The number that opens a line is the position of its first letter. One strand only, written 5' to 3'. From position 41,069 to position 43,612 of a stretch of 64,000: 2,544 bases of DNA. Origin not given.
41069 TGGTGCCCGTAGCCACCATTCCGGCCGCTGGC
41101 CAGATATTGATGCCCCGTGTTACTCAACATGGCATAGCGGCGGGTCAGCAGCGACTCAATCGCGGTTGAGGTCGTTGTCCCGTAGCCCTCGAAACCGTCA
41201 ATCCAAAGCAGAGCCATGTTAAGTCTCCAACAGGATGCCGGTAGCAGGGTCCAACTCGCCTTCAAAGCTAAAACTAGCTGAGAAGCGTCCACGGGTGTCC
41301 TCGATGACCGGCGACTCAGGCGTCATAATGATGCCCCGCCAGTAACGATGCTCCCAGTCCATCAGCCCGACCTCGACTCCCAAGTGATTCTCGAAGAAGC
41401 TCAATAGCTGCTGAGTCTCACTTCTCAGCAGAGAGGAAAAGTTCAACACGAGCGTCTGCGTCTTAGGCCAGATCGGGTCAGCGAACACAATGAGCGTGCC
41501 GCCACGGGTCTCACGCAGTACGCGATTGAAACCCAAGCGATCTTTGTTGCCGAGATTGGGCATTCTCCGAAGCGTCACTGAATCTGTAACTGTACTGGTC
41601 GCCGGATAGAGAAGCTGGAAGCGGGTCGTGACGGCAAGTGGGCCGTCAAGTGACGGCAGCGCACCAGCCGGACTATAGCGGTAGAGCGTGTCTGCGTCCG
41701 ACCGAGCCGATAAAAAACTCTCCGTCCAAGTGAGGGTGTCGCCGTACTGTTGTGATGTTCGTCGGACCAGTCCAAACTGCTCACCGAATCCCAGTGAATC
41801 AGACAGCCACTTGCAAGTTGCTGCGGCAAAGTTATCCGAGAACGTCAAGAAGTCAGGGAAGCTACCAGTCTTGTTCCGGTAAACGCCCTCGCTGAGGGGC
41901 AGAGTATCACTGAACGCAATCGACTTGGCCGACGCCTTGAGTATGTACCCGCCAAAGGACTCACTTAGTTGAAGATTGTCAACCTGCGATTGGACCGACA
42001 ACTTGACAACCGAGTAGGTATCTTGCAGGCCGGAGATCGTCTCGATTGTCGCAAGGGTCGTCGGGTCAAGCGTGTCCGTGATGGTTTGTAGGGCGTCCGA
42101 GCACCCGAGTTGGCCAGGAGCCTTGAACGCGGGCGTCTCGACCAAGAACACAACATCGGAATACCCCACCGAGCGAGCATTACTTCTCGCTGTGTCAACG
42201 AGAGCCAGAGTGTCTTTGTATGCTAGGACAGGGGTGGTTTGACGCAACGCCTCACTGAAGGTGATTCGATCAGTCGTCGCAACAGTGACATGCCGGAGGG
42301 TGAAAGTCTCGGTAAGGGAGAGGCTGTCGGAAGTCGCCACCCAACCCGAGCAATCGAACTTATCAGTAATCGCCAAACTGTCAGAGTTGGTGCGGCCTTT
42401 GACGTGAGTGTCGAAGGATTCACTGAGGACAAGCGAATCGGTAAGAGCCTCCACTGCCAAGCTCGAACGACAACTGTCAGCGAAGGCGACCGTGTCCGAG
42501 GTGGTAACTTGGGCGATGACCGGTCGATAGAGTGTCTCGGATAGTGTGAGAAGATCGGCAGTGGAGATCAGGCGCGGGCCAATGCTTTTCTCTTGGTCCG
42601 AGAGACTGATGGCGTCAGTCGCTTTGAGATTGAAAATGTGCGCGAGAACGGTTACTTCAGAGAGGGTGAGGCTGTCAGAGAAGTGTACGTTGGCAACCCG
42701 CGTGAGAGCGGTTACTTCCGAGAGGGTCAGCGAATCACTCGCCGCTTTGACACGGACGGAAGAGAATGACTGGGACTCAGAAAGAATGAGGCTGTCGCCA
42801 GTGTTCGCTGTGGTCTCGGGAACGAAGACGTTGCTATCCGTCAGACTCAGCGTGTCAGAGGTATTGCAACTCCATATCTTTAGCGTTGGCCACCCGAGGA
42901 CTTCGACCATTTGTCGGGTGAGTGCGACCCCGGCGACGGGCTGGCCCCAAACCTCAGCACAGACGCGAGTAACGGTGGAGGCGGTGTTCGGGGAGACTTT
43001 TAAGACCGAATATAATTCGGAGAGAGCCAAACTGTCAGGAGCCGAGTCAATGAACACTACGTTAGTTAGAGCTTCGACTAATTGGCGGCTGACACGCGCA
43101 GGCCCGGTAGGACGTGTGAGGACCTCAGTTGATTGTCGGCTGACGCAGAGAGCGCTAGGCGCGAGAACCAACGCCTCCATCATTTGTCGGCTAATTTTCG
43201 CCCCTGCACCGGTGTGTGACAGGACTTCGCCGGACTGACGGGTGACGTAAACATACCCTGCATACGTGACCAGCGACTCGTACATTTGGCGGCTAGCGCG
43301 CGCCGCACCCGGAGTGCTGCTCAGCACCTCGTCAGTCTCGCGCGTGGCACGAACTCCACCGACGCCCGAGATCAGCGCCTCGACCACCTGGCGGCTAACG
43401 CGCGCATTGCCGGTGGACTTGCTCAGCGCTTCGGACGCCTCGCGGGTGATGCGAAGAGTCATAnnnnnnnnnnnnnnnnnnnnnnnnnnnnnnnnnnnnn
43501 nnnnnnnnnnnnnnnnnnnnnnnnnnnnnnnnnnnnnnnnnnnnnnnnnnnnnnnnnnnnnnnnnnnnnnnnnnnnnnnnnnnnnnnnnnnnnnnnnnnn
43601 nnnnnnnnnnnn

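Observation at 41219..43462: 747-aa protein built from two families of short tandem repeats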

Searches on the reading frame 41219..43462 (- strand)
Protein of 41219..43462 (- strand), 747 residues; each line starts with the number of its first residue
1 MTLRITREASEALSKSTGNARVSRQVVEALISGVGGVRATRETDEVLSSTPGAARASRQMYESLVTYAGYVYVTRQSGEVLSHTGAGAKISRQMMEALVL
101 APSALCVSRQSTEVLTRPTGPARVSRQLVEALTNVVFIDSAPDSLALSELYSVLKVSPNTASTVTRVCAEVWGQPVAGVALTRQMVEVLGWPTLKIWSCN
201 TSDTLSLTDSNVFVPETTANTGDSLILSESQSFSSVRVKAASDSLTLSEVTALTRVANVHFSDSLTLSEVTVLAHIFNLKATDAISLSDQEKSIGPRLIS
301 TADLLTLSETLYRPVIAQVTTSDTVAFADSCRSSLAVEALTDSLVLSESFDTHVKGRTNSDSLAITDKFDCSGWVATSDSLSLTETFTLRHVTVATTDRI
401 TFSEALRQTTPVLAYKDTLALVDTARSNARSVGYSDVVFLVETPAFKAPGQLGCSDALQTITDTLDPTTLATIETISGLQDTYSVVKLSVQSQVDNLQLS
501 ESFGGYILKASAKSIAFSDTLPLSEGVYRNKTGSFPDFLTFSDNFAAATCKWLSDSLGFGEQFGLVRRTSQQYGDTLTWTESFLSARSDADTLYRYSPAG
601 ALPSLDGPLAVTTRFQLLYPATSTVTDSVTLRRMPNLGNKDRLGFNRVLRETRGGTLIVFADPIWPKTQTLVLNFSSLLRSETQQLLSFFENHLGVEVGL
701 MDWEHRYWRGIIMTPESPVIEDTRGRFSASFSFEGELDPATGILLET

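Call 7: search_protein_families(library=pfam, proteins=[window:41219-43462:-], max_evalue=1)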
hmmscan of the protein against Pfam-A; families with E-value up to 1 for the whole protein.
window:41219-43462:- (747 aa): 0 families

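Call 8: search_protein_families(library=phrogs, proteins=[window:41219-43462:-], max_evalue=0.1)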
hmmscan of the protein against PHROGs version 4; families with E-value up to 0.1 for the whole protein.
window:41219-43462:- (747 aa): 1 family
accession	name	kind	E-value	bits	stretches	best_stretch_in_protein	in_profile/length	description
phrog_13560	-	unknown function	0.012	16.6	1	17-57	3-43/69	-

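Call 10: search_dna_similar(query=window:41219-43462:-, collection=phages, mode=protein, max_rows=30)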
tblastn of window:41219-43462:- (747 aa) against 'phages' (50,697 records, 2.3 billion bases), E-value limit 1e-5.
No match.

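Call 17: find_homologous_proteins(query=window:41219-43462:-, max_evalue=0.001)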
Query window:41219-43462:- (747 aa): 14 proteins with E <= 0.001 among 8000 candidates.
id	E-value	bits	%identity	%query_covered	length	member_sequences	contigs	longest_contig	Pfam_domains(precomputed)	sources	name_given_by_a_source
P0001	0.0e+0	1609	100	100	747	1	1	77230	-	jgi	jgi:hypothetical protein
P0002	2.3e-242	825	57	99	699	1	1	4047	-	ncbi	-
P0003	1.9e-195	670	52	85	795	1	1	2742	-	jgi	-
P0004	2.0e-83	299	35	99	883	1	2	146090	-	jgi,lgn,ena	jgi:hypothetical protein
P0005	9.2e-75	271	32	99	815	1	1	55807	-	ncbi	-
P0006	4.8e-64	235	33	87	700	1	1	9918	-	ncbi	-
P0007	1.2e-63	234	30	89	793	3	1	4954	-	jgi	jgi:hypothetical protein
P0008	4.5e-41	159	31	62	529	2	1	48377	-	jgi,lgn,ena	-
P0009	6.2e-16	76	41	14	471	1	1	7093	-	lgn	-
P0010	9.5e-16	76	40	14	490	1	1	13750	-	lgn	-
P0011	8.0e-7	46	26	38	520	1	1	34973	-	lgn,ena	-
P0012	5.0e-6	44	26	49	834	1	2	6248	-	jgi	jgi:hypothetical protein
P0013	1.2e-4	39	30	22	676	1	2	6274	-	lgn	-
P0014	3.9e-4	37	26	30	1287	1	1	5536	-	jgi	jgi:hypothetical protein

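Call 21: find_encoding_contigs(protein=P0001, flank=10000, max_places=3)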
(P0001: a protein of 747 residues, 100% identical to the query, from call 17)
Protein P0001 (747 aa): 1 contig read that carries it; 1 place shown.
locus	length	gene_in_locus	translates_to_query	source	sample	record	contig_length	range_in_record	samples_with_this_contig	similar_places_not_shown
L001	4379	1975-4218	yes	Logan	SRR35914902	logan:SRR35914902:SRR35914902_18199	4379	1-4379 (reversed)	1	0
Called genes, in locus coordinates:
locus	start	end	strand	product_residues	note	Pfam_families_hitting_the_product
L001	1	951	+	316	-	?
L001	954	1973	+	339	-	-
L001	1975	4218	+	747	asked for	-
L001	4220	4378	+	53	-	?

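Call 22: find_encoding_contigs(protein=P0005, flank=10000, max_places=2)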
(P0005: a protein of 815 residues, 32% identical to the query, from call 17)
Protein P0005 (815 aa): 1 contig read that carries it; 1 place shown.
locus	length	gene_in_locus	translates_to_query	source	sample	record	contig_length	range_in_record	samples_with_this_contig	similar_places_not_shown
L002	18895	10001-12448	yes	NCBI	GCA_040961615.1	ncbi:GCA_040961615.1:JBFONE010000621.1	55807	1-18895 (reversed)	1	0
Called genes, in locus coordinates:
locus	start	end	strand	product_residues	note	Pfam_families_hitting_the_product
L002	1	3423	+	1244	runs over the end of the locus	PF10145:PhageMin_Tail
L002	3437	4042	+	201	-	-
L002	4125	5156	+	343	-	-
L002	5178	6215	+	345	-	-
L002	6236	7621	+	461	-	-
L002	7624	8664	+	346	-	-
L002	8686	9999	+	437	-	-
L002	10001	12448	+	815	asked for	-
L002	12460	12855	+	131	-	-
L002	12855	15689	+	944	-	-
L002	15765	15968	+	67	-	-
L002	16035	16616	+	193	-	PF01145:Band_7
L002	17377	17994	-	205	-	PF00929:RNase_T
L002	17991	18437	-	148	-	PF18909:dGTP_diPhyd_N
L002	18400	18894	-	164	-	?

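Call 23: find_encoding_contigs(protein=P0004, flank=10000, max_places=2)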
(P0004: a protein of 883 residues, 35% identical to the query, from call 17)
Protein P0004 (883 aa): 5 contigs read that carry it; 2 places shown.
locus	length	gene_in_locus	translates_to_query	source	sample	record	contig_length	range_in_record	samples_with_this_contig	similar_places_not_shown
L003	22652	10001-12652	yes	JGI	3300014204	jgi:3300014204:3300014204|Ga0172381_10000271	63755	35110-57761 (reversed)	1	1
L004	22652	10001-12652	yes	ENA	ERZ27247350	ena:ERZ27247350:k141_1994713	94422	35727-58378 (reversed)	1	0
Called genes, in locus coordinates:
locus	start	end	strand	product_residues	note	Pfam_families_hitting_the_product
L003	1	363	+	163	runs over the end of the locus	-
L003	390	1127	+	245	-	-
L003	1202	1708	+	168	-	-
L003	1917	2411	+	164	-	-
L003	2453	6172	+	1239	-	PF10145:PhageMin_Tail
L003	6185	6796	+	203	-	-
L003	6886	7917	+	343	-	-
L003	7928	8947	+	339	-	-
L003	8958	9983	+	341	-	-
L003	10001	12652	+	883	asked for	-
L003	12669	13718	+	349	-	-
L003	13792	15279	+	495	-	-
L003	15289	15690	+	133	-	-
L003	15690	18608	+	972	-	-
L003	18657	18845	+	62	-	-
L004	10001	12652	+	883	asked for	-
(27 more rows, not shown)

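Call 24: find_encoding_contigs(protein=P0008, flank=10000, max_places=2)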
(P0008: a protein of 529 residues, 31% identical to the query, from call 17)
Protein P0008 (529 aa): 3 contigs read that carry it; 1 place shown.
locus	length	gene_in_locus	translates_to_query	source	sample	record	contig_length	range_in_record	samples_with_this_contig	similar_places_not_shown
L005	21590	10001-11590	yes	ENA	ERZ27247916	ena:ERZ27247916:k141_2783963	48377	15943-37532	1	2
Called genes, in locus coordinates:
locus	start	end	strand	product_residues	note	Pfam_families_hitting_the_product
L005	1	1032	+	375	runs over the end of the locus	-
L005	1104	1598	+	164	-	-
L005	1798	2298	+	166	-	-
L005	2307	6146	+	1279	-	PF10145:PhageMin_Tail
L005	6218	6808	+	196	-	-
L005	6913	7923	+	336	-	-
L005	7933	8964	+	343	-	-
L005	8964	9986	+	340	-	-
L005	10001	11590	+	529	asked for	-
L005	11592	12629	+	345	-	-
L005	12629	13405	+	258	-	-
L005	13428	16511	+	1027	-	-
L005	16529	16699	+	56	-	-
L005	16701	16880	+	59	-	-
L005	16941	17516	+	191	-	PF01145:Band_7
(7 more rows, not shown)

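Call 25: search_solved_structures(query=A1, max_evalue=1)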
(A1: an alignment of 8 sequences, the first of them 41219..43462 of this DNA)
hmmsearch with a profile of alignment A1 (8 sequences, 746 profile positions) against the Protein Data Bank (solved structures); distinct sequences matched with E-value up to 1: 1.
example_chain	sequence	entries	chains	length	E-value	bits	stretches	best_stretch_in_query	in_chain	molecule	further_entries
2b7n_A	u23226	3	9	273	0.69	11.4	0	1-48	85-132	Probable nicotinate-nucleotide pyrophosphorylase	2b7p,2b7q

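Call 29: find_homologous_proteins(query=A2, max_evalue=0.001)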
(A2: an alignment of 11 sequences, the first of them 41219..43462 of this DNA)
Query A2 (11 sequences) (747 aa, profile of the alignment): 32 proteins with E <= 0.001 among 8000 candidates.
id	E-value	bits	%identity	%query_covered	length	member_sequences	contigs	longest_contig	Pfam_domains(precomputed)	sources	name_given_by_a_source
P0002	1.6e-280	950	57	99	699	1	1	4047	-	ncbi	-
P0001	3.5e-260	883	100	100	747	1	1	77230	-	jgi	jgi:hypothetical protein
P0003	1.3e-258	878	52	85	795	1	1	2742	-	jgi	-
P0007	4.0e-253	860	30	89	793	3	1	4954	-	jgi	jgi:hypothetical protein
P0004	2.6e-249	847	35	99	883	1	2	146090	-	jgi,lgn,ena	jgi:hypothetical protein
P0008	1.3e-165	571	31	62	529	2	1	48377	-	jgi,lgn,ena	-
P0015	1.8e-153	531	63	44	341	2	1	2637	-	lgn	-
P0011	1.5e-126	442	26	38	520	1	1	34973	-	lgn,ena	-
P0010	6.8e-117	410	40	14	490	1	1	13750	-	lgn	-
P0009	8.6e-116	406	41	14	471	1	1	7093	-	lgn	-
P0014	5.6e-52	195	26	30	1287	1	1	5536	-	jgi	jgi:hypothetical protein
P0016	1.6e-44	171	25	49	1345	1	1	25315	-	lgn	-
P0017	4.2e-33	133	25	31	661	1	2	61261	PF06439.19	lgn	-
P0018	3.2e-28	117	25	59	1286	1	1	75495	-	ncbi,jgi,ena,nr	ncbi:MAG TPA: hypothetical protein VL866_24170 [Pyrinomonadaceae bacterium]|nr:hypothetical protein 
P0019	8.0e-27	112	31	22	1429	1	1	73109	-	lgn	-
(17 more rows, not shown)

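Call 35: find_encoding_contigs(protein=P0011, flank=10000, max_places=1)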
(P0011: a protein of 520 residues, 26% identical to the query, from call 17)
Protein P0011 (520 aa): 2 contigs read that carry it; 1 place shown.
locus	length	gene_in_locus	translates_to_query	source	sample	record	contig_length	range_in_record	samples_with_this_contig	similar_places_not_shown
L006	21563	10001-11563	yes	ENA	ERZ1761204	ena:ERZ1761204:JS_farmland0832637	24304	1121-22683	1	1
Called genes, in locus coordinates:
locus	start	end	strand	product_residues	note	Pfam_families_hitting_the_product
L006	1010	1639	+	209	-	-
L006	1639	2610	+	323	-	-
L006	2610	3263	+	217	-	PF00413:Peptidase_M10 (weak)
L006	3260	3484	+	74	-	-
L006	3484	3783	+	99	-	-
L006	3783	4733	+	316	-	-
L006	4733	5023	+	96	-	-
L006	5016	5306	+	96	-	-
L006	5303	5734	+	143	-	-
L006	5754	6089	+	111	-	-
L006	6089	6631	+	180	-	-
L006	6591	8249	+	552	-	PF05876:GpA_ATPase, PF20454:GpA_nuclease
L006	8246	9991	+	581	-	-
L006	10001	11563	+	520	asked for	-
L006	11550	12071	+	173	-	PF20557:DnaT_2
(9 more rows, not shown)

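Call 36: find_encoding_contigs(protein=P0010, flank=10000, max_places=1)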
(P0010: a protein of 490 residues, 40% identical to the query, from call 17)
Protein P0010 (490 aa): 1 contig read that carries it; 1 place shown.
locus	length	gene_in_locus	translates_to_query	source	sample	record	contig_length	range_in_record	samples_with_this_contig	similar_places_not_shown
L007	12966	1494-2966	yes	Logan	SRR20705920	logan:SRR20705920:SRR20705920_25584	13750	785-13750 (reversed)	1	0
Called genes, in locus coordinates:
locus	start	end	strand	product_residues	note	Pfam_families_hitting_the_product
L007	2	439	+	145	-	?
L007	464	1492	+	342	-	-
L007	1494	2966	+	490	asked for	-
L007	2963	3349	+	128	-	-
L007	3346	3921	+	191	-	PF22945:LEM-3_GIY-YIG (weak)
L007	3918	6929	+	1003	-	-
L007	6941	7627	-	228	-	-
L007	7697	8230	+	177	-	PF01145:Band_7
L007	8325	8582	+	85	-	-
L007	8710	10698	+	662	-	PF02463:SMC_N (faint), PF13175:AAA_15, PF13476:AAA_23 (weak), PF13175:AAA_15, PF13304:AAA_21, PF20469:OLD-like_TOPRIM (faint)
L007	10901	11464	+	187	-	PF07929:PRiA4_ORF3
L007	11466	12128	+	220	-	-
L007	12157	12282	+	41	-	-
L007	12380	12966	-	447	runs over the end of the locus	-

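Call 37: find_encoding_contigs(protein=P0006, flank=10000, max_places=1)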
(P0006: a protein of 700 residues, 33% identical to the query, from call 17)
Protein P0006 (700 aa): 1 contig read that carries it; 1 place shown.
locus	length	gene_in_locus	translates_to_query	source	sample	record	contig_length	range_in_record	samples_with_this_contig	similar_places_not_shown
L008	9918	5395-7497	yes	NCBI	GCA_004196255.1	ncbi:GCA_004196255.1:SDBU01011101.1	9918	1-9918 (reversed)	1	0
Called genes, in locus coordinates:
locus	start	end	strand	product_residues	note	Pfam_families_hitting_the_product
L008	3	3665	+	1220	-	?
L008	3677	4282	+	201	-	-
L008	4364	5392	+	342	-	-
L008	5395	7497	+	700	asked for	-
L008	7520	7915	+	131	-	-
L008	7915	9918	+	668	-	?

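Call 40: predict_structure(alignment_id=A2)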
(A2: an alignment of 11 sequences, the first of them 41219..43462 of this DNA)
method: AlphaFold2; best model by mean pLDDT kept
length: 747 residues; sequences in the alignment: 11
mean_pLDDT: 42.7   pTM: 0.29
mean pLDDT of the five models: 42.7, 39.5, 38.4, 38.4, 36.9
residues with pLDDT >= 90: 0; 70-90: 75; 50-70: 124; < 50: 548
segments of 3 or more residues with pLDDT < 50: 1-243, 250-258, 270-277, 291-297, 310-315, 330-334, 351-359, 372-374, 388-393, 403-414, 416-468, 470-612, 638-651, 655-666, 742-747
pLDDT, mean of each block of 10 residues (from residue 1): 31 39 35 33 38 37 33 31 38 36 34 37 29 24 26 28 30 31 39 36 41 34 33 37 49 43 55 48 60 46 57 47 57 47 57 45 57 51 54 47 45 42 39 37 34 33 44 39 24 24 24 24 27 28 27 27 24 24 24 24 29 69 78 61 45 47 50 79 85 84 75 69 77 73 39
secondary structure, 60 per line:
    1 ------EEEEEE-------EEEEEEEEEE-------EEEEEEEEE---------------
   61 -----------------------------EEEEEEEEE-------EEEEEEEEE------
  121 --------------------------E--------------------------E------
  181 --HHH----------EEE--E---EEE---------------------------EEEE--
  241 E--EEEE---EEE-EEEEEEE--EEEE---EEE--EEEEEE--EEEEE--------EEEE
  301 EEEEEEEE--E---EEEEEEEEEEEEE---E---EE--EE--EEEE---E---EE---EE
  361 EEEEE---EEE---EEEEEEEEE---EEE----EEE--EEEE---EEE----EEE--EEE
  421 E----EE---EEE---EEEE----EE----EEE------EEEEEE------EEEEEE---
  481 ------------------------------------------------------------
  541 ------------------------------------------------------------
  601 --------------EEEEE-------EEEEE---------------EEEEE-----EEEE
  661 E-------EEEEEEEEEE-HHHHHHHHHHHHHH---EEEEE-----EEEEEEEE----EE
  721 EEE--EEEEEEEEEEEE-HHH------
elements in order (helices of 4 or more, strands of 3 or more residues): E7-12 E20-29 E37-45 E90-98 E106-114 E196-198 E205-207 E235-238 E244-247 E251-253 E255-261 E264-267 E271-273 E276-281 E284-288 E297-308 E315-327 E343-346 E359-365 E369-371 E375-383 E387-389 E394-396 E399-402 E406-408 E413-415 E418-421 E431-433 E437-440 E451-453 E460-465 E472-477 E615-619 E627-631 E647-651 E657-661 E669-678 H680-693 E697-701 E707-714 E719-723 E726-737

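Call 83: search_protein_families(library=ncbifam, proteins=[window:41219-43462:-], max_evalue=0.1)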
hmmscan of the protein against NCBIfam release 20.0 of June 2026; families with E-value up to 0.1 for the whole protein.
window:41219-43462:- (747 aa): 0 families

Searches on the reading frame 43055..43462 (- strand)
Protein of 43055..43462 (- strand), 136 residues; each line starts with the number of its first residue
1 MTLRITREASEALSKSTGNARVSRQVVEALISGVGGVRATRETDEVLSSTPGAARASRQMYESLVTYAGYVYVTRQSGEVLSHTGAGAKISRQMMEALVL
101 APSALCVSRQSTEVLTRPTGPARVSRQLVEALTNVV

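Call 104: find_homologous_proteins(query=window:43055-43462:-, max_evalue=0.01)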
Query window:43055-43462:-: 103 candidates shared short words with the query, none scored E <= 0.01.
